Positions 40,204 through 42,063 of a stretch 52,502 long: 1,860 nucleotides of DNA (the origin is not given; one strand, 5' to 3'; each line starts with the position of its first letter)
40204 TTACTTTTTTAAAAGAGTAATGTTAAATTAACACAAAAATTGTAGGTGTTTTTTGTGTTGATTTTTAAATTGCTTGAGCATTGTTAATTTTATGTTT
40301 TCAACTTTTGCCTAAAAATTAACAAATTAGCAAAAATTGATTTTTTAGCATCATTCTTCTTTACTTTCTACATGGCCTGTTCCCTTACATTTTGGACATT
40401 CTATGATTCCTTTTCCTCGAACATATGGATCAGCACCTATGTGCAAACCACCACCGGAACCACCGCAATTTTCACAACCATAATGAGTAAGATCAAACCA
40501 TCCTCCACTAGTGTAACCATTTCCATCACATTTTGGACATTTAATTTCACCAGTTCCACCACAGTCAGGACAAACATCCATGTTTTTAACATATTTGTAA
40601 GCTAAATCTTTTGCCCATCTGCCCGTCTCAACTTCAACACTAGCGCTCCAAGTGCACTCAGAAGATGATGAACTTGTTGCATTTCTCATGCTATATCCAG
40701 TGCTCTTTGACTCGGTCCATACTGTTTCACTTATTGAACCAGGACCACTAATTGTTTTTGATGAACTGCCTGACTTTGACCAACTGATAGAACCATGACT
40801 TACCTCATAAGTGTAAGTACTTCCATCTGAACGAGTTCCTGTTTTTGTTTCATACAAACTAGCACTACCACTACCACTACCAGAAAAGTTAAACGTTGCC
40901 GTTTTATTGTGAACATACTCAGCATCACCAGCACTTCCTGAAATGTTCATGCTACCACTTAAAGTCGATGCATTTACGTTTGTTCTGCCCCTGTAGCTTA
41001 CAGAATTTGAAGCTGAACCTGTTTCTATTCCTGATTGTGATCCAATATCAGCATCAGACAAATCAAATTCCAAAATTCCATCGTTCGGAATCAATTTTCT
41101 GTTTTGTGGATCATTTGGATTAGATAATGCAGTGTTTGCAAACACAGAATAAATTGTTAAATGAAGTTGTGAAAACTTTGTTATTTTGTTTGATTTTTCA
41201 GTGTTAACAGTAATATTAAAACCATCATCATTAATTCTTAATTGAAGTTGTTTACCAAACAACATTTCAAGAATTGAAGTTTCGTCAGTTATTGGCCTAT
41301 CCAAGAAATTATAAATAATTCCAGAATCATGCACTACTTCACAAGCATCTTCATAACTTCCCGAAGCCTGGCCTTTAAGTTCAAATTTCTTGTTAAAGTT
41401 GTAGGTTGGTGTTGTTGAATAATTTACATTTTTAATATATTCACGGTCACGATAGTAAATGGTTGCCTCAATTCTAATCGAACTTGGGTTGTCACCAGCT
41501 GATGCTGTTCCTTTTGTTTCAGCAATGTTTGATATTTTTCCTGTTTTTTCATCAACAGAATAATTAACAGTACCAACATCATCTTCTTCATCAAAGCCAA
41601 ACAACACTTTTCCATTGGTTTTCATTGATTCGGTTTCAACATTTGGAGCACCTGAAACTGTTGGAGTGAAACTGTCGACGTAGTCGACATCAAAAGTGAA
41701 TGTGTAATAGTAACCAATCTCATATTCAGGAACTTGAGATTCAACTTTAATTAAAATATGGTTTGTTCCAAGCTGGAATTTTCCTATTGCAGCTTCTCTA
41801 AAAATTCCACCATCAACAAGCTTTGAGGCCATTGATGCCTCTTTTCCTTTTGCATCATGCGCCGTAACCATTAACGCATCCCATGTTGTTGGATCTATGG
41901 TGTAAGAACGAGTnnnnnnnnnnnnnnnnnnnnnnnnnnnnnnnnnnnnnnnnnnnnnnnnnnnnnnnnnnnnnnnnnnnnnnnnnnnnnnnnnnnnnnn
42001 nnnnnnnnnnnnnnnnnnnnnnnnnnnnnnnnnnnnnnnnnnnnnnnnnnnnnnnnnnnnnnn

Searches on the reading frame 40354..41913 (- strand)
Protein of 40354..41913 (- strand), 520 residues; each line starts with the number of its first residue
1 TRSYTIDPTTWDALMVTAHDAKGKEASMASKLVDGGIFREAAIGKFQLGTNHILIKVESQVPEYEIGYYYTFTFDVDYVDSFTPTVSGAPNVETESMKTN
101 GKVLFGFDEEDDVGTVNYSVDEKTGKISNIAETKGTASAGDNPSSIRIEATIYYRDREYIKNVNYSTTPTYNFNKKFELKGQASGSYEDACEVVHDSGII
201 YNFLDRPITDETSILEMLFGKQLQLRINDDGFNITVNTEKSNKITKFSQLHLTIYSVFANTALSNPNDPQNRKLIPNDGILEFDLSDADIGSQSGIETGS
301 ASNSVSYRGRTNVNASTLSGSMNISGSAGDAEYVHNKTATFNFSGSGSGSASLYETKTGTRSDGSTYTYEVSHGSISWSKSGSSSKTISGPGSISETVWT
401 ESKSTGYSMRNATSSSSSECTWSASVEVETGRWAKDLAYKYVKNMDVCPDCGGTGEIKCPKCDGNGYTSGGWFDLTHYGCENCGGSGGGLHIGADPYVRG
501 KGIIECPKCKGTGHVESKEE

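Call 29: find_related_loci(query=A2, collection=genome_contigs, flank=10000)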
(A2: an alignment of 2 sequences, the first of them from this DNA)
Query A2 (520 aa) in genome_contigs; peptide patterns used: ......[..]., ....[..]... (x = any residue, [..] = any of these).
57 stretches matched a pattern; 1 encode a relative of the query (tblastn E <= 1e-3); 1 distinct loci.
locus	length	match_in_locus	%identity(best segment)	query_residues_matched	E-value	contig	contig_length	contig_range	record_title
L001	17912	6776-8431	34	3-518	2e-81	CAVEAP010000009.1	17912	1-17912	[Ruminococcus] torques isolate H07668-L1_cleanbin_000036 genome assembly, contig: Spades_H07668-L1_contig_1426, whole ge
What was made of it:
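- Tried and rejected: The GTDB genome scan found one locus, L001 (call 29).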

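Call 42: find_homologous_proteins(query=window:40354-41913:-, max_evalue=0.001)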
Query window:40354-41913:-: 8000 candidates shared short words with the query, none scored E <= 0.001.

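Call 51: find_related_loci(query=A6, collection=metagenome_contigs, flank=6000)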
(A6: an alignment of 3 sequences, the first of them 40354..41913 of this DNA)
Query A6 (520 aa) in metagenome_contigs; peptide patterns used: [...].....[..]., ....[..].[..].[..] (x = any residue, [..] = any of these).
162 stretches matched a pattern, but none encodes a relative of the query by tblastn (E <= 1e-3).
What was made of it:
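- Tried and rejected: The JGI metagenome scan with the conserved pre-tail peptides found nothing (call 51).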
